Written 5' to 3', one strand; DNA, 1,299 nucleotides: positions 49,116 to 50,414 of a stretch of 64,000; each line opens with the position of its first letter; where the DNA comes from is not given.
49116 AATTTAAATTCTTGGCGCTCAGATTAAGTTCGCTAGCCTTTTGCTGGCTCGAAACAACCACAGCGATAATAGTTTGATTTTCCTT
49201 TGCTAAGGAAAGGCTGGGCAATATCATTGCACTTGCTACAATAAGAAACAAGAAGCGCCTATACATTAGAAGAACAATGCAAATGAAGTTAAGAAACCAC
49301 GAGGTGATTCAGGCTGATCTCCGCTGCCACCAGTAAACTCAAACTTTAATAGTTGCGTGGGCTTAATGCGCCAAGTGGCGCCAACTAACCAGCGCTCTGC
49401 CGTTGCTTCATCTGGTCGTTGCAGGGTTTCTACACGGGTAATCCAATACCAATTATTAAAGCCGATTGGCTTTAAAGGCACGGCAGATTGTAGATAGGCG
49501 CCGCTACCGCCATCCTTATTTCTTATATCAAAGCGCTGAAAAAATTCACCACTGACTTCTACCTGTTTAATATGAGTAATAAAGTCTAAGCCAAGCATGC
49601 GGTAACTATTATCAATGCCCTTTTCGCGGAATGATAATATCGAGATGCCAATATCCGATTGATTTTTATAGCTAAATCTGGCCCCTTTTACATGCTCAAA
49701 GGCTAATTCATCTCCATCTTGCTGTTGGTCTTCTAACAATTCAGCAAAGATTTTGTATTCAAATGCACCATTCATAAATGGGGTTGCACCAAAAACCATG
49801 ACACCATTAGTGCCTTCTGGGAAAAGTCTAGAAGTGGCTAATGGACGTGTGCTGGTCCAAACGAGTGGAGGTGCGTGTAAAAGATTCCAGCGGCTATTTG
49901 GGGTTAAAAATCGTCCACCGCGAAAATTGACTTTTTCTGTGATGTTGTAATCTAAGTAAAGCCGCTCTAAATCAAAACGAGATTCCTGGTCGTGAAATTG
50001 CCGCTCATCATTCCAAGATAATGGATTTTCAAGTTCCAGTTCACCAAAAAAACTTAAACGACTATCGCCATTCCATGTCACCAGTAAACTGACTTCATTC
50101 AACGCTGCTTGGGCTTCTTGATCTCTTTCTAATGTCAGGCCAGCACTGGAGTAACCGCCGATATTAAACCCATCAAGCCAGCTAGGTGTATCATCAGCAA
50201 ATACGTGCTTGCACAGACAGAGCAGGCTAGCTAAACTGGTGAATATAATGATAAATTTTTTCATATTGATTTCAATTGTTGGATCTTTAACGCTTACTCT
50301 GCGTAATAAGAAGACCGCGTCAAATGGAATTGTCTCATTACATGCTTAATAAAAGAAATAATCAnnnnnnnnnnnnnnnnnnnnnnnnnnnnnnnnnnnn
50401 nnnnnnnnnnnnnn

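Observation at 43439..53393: Candidate sigma-54-controlled LPS phosphoethanolamine remodelling locus with an adjacent sensor module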

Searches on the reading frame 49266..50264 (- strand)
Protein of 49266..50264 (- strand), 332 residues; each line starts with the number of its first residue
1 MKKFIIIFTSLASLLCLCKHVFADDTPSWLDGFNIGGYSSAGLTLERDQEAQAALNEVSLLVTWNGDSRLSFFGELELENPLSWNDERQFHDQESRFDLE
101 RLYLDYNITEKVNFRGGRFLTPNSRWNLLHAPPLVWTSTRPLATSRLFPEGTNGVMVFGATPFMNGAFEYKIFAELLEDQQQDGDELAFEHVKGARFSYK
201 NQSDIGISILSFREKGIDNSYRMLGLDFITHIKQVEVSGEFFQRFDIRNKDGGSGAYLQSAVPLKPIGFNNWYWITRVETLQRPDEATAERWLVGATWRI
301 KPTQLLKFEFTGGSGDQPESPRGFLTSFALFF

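Call 3: search_protein_families(library=pfam, proteins=[window:49266-50264:-])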
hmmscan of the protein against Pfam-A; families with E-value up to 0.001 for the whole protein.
window:49266-50264:- (332 aa): 0 families

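Call 4: search_protein_families(library=ncbifam, proteins=[window:49266-50264:-])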
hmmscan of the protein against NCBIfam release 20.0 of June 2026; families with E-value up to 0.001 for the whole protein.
window:49266-50264:- (332 aa): 0 families

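Call 18: search_protein_families(library=pfam, proteins=[window:49266-50264:-], max_evalue=10)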
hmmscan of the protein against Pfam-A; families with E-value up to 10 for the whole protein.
window:49266-50264:- (332 aa): 1 family
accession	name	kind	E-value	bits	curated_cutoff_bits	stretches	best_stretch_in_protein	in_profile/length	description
PF16930.11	Porin_5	-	0.066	12.2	22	1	78-207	189-318/535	Putative porin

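Call 19: find_homologous_proteins(query=window:49266-50264:-)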
Query window:49266-50264:- (332 aa): 452 proteins with E <= 0.001 among 3908 candidates; the best 120 are listed.
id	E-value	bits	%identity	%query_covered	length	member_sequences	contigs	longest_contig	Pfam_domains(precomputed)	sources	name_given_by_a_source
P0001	4.3e-224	761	99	100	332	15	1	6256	-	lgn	-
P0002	4.6e-210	715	93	100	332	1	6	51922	-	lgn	-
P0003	3.4e-194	662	84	100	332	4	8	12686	-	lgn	-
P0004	1.3e-192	657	83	100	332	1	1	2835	-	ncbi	-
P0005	4.6e-191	652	83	100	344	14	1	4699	-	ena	-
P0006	3.8e-190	649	83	100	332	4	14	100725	-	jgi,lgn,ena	jgi:hypothetical protein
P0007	4.0e-190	649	82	100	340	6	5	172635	-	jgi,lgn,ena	-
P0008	5.6e-190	649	82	100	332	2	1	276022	-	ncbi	ncbi:MAG: hypothetical protein ACMZ63_01245 [Methylotenera sp.]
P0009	3.5e-189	646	83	100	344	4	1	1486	-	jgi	-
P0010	1.1e-188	644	82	100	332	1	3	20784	-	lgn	-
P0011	4.0e-188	642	82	100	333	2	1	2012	-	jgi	-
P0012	1.5e-187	641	82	100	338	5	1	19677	-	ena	-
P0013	1.1e-185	634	82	100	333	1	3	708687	-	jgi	jgi:hypothetical protein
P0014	9.3e-185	631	80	100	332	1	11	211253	-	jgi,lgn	jgi:hypothetical protein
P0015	7.8e-184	628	80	100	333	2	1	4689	-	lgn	-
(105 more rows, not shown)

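Call 22: find_related_loci(query=A2, collection=genome_contigs, flank=10000)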
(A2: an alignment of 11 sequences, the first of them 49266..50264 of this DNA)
Query A2 (332 aa) in genome_contigs; peptide patterns used: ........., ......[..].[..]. (x = any residue, [..] = any of these).
71 stretches matched a pattern; 57 encode a relative of the query (tblastn E <= 1e-3); 55 distinct loci.
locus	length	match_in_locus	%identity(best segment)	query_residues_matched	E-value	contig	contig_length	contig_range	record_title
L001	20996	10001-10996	85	1-332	0e+0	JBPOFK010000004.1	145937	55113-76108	MAG: Methylophilaceae bacterium isolate MAG_41 MAG_41_4, whole genome shotgun sequence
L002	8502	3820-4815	84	1-332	0e+0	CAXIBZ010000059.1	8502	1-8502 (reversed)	MAG TPA_asm: uncultured Methylophilaceae bacterium isolate ERR7163067_binner13_57 genome assembly, contig: ERZ8868625.94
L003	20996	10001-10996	82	1-332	0e+0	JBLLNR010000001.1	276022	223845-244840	MAG: Methylotenera sp. isolate amkv39 tig00000528, whole genome shotgun sequence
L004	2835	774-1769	83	1-332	0e+0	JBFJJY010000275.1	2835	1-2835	MAG: Methylophilaceae bacterium isolate Mix_sand17.2022.03.D.4 k141_38106_length_2835_cov_8.0000, whole genome shotgun s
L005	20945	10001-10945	84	18-332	0e+0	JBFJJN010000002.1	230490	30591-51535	MAG: Methylophilaceae bacterium isolate Mix_sand17.2022.03.D.24 k141_214289_length_230490_cov_14.9990, whole genome shot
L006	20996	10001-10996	83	1-332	0e+0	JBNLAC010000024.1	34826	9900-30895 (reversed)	MAG: Methylophilaceae bacterium isolate D1.bin.12.strict NODE_24_length_34826_cov_5.163803, whole genome shotgun sequenc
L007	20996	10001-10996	78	1-332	2e-178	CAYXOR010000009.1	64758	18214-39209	MAG TPA_asm: uncultured Methylophilaceae bacterium isolate SRP128015_co1_168 genome assembly, contig: NODE_260_length_64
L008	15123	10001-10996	74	1-332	9e-175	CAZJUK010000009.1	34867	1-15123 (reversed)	MAG TPA_asm: uncultured Methylophilaceae bacterium isolate SRP155585_co1_126 genome assembly, contig: NODE_359_length_34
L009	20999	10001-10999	75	1-332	6e-173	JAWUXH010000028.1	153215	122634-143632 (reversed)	MAG: Methylophilaceae bacterium isolate HBSea_ice_MAG636 BAT.636_1215977_flag=0_multi=8.9987_len=153215, whole genome sh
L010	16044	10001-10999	70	1-332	3e-162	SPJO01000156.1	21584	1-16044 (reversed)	MAG: Methylophilaceae bacterium isolate BinT2.027 contig_23, whole genome shotgun sequence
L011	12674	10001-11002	71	1-332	7e-159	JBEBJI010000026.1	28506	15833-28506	MAG: Methylotenera sp. isolate SF2_5 NODE_635_length_28506_cov_9.457634, whole genome shotgun sequence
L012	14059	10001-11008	69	4-332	2e-158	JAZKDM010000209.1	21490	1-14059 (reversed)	MAG: Pseudomonadota bacterium isolate DC_HB_01_SPN181219-bin051 DCHB01SPN_B051_0_000000000209, whole genome shotgun sequ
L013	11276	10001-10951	74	18-332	2e-158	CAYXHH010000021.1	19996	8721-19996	MAG TPA_asm: uncultured Methylotenera sp. isolate binchicken_co367_41 genome assembly, contig: NODE_899_length_19996_cov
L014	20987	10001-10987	69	5-332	2e-157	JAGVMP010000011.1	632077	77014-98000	MAG: Proteobacteria bacterium isolate SW_1 c_000000110452, whole genome shotgun sequence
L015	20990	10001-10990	68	4-332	1e-156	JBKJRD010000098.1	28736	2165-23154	MAG: Methylotenera sp. isolate ant_bin.520 S1Ck117_5813268_flag_1_multi_26.0000_len_28736, whole genome shotgun sequence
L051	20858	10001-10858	60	1-289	1e-115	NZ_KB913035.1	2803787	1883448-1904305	Methylotenera mobilis 13 A391DRAFT_scaffold1.1, whole genome shotgun sequence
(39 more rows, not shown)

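Call 27: search_protein_families(library=pfam, proteins=[L005:2405-5614:-, L005:5611-6699:-, L005:11457-11879:-, L005:11909-12379:-, L005:12405-13157:-, L005:18528-19166:+, L005:19138-20685:+, L003:17442-19436:+, L003:19655-20293:+, L003:13913-14680:-], max_evalue=0.01)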
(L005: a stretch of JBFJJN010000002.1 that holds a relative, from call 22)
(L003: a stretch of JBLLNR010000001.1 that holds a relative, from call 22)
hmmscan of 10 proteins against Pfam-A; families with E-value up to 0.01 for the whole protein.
L005:2405-5614:- (1069 aa): 1 family
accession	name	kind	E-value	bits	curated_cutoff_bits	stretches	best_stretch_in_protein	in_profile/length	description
PF00873.25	ACR_tran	-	1.4e-155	520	28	1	18-1048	2-1018/1021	AcrB/AcrD/AcrF family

L005:5611-6699:- (362 aa): 6 families
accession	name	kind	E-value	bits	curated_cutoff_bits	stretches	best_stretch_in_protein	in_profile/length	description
PF16576.10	HlyD_D23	-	3.1e-28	99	30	1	57-273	17-214/214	Barrel-sandwich domain of CusB or HlyD membrane-fusion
PF13437.12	HlyD_3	-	1.5e-20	74.3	22.2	1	169-264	1-100/106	HlyD family secretion protein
PF00364.28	Biotin_lipoyl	-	3.2e-06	27.3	22.1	0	169-197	44-72/73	Biotin-requiring enzyme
PF13533.13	Biotin_lipoyl_2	-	5.5e-06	26.5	29.8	1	64-91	5-32/32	Biotin-lipoyl like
PF12700.13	HlyD_2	-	1.2e-05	24.7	25.1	1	183-316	247-372/416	HlyD family secretion protein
PF06898.16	YqfD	-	0.002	17.5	25.2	0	163-196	180-214/379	Putative stage IV sporulation protein YqfD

L005:11457-11879:- (140 aa): 2 families
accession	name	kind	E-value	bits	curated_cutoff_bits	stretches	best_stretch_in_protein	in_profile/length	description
PF00892.27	EamA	-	8.5e-19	68.6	28.2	1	3-137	2-133/135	EamA-like transporter family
PF10639.15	TMEM234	-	0.0033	17.9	30.1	1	80-137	54-112/113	Putative transmembrane family 234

L005:11909-12379:- (156 aa): 2 families
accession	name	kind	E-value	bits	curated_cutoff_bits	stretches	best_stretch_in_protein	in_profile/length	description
PF06210.16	DUF1003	-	8.1e-36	122.8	27.4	1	56-154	2-98/103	Protein of unknown function (DUF1003)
PF12987.12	DUF3871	-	0.0033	16.8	27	1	9-48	228-267/318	Domain of unknown function, B. Theta Gene description (DUF3871)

L005:12405-13157:- (250 aa): 1 family
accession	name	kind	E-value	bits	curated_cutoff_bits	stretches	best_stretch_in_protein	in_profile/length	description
PF03988.17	DUF347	-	4.7e-60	200.1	28.2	4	14-64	1-51/52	Repeat of Unknown Function (DUF347)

L005:18528-19166:+ (212 aa): 1 family
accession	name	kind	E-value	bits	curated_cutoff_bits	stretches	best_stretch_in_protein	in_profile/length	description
PF12261.14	T_hemolysin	-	2.2e-54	184.3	27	1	40-207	3-169/174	Thermostable hemolysin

L005:19138-20685:+ (515 aa): 2 families
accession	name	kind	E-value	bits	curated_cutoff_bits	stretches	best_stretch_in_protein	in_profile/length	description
PF00501.34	AMP-binding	-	9.2e-44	150.2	29.9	1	25-352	2-359/384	AMP-binding enzyme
PF23562.2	AMP-binding_C_3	-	7.4e-11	42.9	20.8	1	403-514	3-122/124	AMP-binding enzyme C-terminal domain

L003:17442-19436:+ (664 aa): 1 family
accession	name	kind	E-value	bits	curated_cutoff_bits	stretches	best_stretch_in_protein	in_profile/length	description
PF00884.28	Sulfatase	-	6.6e-46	157.4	25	1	300-569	2-301/301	Sulfatase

L003:19655-20293:+ (212 aa): 1 family
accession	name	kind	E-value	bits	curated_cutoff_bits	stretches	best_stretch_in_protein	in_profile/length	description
PF12261.14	T_hemolysin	-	4.1e-55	186.7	27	1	40-207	3-169/174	Thermostable hemolysin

L003:13913-14680:- (255 aa): 1 family
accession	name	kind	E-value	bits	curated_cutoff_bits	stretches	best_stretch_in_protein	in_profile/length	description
PF06293.20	Kdo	-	3.7e-44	151.1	21.3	1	28-232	3-207/207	Lipopolysaccharide kinase (Kdo/WaaP) family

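Call 44: predict_structure(alignment_id=A2)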
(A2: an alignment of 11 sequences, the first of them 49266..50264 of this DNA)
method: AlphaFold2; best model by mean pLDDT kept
length: 332 residues; sequences in the alignment: 11
mean_pLDDT: 61.5   pTM: 0.57
mean pLDDT of the five models: 61.5, 56.6, 49.9, 49.4, 41.3
residues with pLDDT >= 90: 0; 70-90: 114; 50-70: 123; < 50: 95
segments of 3 or more residues with pLDDT < 50: 2-5, 13-26, 79-81, 84-97, 110-139, 144-152, 177-188
pLDDT, mean of each block of 10 residues (from residue 1): 49 45 51 64 61 61 58 55 47 44 52 43 40 47 46 58 79 56 43 75 79 64 81 81 79 79 82 79 72 72 66 64 61 47
secondary structure, 60 per line:
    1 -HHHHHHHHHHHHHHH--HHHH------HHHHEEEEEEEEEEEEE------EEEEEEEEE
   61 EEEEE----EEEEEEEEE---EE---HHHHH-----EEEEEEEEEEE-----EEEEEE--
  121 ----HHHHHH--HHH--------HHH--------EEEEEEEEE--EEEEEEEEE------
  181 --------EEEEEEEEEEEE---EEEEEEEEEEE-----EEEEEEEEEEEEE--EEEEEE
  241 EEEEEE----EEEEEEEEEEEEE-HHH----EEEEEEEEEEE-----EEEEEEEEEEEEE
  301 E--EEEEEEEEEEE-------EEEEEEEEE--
elements in order: H2-16 H19-22 H29-32 E33-45 E52-65 E70-78 H87-91 E97-107 E113-118 H125-130 E155-163 E166-174 E189-200 E204-214 E220-232 E235-246 E251-263 E272-282 E288-301 E304-314 E322-330
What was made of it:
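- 49266..50264 (-): 332-aa outer-membrane porin-like beta-barrel, translationally coupled to the PstS-like gene. AF2 model with about 16 strands, pLDDT 61.5 (call 44).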

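Call 49: fold_search(model_id=the predicted structure, library=pdb)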
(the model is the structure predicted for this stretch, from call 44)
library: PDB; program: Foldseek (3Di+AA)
matches with E <= 10: 830; with E <= 0.001: 180
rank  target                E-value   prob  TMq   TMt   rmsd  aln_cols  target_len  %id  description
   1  6ehb_B                4.6e-09  1.00  0.51  0.53   7.8       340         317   12  OmpU, an outer membrane protein, of Vibrio cholerae (released 2018-04-25)
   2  6ehb_A                8.7e-09  1.00  0.49  0.51   8.2       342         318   12  OmpU, an outer membrane protein, of Vibrio cholerae (released 2018-04-25)
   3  9a32_MODEL_1_A        1.6e-08  1.00  0.52  0.48  11.6       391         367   10  Model of E. coli OmpC by in-cell photo-crosslinking MS and deep learning (released 2023-02-24)
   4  6ehb_C                1.7e-08  1.00  0.49  0.51   8.6       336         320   12  OmpU, an outer membrane protein, of Vibrio cholerae (released 2018-04-25)
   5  1e54_A                2.0e-08  1.00  0.53  0.53   7.2       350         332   12  Anion-selective porin from Comamonas acidovorans (released 2001-07-12)
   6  2fgq                  2.8e-08  1.00  0.54  0.54   7.3       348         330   12  High resolution X-ray structure of Omp32 in complex with malate (released 2006-01-31)
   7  6ehe                  3.2e-08  1.00  0.52  0.57   6.4       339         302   10  OmpTdeltaL8 (loop L8 deletion mutant of OmpT), an outer membrane protein of Vibrio cholerae (released 2018-04-25)
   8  5onu_A                4.7e-08  1.00  0.50  0.51   8.8       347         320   13  Trimeric OmpU structure (released 2018-01-03)
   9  2xe3_A                2.4e-07  1.00  0.59  0.57   6.2       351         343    8  OmpC28 (released 2010-05-19)
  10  2xe1                  2.4e-07  1.00  0.56  0.54   6.7       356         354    9  Molecular insights into clinically isolated OmpC mutants and their role in multi-drug resistance (released 2010-05-19)
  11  2xe5_A                3.0e-07  1.00  0.57  0.56   6.6       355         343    8  Molecular insights into clinically isolated OmpC mutants and their role in multi-drug resistance (OmpC26) (released 2010-05-26)
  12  7fdy_A                3.1e-07  1.00  0.55  0.54   7.3       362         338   10  Structure of OmpF1 (released 2022-11-16)
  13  6v78_A                3.3e-07  1.00  0.57  0.54   6.7       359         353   10  OmpK37 porin (released 2020-04-01)
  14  9wcb_A                3.3e-07  1.00  0.54  0.52   6.7       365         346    9  Open state of A8 gpJ 713 central tail fiber with OmpC G17 from E. coli EDL933 (released 2026-01-28)
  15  4d65_A                3.6e-07  1.00  0.57  0.55   6.6       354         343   10  Structure of porin Omp-Pst2 from P. stuartii; the asymmetric unit contains a dimer of trimers. (released 2016-03-09)
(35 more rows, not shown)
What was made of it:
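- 49266..50264 (-): Foldseek OmpU/Omp32/OmpC, E 5e-9, TM about 0.5 (call 49).
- On General (16-stranded) porins: About 16 strands; OmpU/Omp32/OmpC E 5e-9, TM about 0.5 (calls 44, 49).
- The barrel fold matches general or anion-selective porins (call 49).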

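Call 54: search_protein_families(library=pfam, proteins=[L051:1572-3170:+, L051:3215-6370:+, L051:6367-7305:+, L051:7337-7789:+, L051:7740-8366:+, L051:10859-12019:-, L051:12860-14290:+], max_evalue=0.001)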
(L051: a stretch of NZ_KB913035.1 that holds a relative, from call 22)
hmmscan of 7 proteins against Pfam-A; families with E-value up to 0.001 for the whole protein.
L051:1572-3170:+ (532 aa): 4 families
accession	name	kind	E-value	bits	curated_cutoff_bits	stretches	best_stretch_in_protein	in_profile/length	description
PF16576.10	HlyD_D23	-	8.1e-40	136.8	30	1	216-444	2-211/214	Barrel-sandwich domain of CusB or HlyD membrane-fusion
PF13437.12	HlyD_3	-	2.3e-22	80.2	22.2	1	345-444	2-106/106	HlyD family secretion protein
PF13533.13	Biotin_lipoyl_2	-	8.6e-05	22.7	29.8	1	234-264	1-31/32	Biotin-lipoyl like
PF00364.28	Biotin_lipoyl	-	0.00016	21.8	22.1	0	228-263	36-72/73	Biotin-requiring enzyme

L051:3215-6370:+ (1051 aa): 1 family
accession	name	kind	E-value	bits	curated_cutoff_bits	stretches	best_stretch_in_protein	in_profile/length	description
PF00873.25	ACR_tran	-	0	1107.5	28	1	5-1034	1-1020/1021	AcrB/AcrD/AcrF family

L051:6367-7305:+ (312 aa): 2 families
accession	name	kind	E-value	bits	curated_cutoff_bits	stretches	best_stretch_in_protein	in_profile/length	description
PF01545.26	Cation_efflux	-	3.5e-40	138.3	26.6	1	18-209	1-198/198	Cation efflux family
PF16916.11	ZT_dimer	-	4.2e-12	46.3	26.7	1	215-286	3-76/78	Dimerisation domain of Zinc Transporter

L051:7337-7789:+ (150 aa): 1 family
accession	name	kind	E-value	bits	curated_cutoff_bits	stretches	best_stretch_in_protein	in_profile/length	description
PF02308.21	MgtC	-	4.8e-34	117.8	31.4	1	14-126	2-114/121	MgtC family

L051:7740-8366:+ (208 aa): 2 families
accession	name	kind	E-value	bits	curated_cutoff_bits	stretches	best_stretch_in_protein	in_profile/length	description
PF13580.11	SIS_2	-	1.9e-29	102.9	27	1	23-158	3-138/138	SIS domain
PF01380.27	SIS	-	6.3e-05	23.2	25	1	115-180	45-110/131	SIS domain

L051:10859-12019:- (386 aa): 5 families
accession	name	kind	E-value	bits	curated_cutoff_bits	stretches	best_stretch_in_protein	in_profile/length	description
PF13936.12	HTH_38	-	2.5e-23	82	27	1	62-102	4-44/44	Helix-turn-helix domain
PF00665.32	rve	-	2e-13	50.9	32.6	1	234-323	5-102/102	Integrase core domain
PF13565.12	HTH_32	-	2.6e-07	31.5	33.7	1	106-177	7-73/73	Homeodomain-like domain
PF13518.12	HTH_28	-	1.4e-06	28.7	25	0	67-103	1-37/52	Helix-turn-helix domain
PF13384.12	HTH_23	-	1.7e-06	28.1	24.6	0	66-104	5-45/50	Homeodomain-like domain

L051:12860-14290:+ (476 aa): 4 families
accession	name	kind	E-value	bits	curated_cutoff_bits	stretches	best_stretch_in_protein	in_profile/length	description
PF05598.16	DUF772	-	4.4e-19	68.7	23.1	1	56-124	1-73/74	Transposase domain (DUF772)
PF01609.27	DDE_Tnp_1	-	6.7e-16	59.1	23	1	232-458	21-200/200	Transposase DDE domain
PF13751.12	DDE_Tnp_1_6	-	8.3e-14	52.4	25.1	1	347-461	2-124/125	Transposase DDE domain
PF02284.21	COX5A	-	6.2e-05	23.4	24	0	120-167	43-91/103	Cytochrome c oxidase subunit Va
